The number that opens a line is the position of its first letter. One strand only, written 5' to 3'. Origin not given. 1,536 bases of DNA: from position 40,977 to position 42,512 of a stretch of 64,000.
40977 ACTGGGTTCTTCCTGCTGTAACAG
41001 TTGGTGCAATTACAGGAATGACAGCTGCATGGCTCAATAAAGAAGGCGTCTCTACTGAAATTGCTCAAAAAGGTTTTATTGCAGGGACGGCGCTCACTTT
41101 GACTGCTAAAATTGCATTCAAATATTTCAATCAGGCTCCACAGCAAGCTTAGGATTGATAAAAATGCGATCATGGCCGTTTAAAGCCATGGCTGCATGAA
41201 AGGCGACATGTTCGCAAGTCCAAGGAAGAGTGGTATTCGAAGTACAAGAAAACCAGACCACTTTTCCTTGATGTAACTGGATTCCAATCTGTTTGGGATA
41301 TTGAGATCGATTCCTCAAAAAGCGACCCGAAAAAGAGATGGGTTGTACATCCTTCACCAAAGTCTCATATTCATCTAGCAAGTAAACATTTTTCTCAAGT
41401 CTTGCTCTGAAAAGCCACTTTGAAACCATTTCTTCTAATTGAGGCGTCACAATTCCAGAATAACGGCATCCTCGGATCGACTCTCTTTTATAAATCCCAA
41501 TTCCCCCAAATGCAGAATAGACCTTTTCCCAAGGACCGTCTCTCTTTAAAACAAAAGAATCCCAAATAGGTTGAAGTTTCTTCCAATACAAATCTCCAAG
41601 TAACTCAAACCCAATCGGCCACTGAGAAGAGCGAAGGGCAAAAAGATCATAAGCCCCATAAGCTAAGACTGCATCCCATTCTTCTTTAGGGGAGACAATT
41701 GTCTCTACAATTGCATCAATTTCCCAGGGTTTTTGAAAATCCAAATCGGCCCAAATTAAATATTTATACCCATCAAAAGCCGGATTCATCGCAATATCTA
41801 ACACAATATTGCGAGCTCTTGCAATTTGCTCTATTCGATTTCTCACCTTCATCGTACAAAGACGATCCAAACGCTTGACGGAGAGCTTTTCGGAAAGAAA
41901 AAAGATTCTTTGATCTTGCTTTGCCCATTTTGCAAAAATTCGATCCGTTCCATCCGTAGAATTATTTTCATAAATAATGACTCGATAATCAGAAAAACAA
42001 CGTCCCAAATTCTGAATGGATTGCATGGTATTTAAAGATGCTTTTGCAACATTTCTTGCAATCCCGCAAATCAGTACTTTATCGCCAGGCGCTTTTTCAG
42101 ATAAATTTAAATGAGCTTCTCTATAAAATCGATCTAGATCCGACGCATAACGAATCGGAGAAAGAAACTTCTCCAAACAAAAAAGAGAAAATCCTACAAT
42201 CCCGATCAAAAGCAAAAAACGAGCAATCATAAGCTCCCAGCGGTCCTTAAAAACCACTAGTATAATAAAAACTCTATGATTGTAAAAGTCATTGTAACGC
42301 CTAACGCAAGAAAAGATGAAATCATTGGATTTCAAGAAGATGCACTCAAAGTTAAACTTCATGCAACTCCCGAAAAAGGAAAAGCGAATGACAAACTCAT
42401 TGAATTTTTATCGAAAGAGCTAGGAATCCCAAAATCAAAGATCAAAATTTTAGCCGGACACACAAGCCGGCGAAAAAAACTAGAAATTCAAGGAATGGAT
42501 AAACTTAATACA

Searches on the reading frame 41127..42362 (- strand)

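Call 21: search_protein_families(library=pfam, proteins=[window:41127-42362:-], max_evalue=0.001)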
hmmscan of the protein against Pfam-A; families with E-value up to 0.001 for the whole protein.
window:41127-42362:- (411 aa): 1 family
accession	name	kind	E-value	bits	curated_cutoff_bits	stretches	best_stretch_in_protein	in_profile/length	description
PF00535.33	Glycos_transf_2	-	4.3e-05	23.9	23.3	1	103-156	7-58/168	Glycosyl transferase family 2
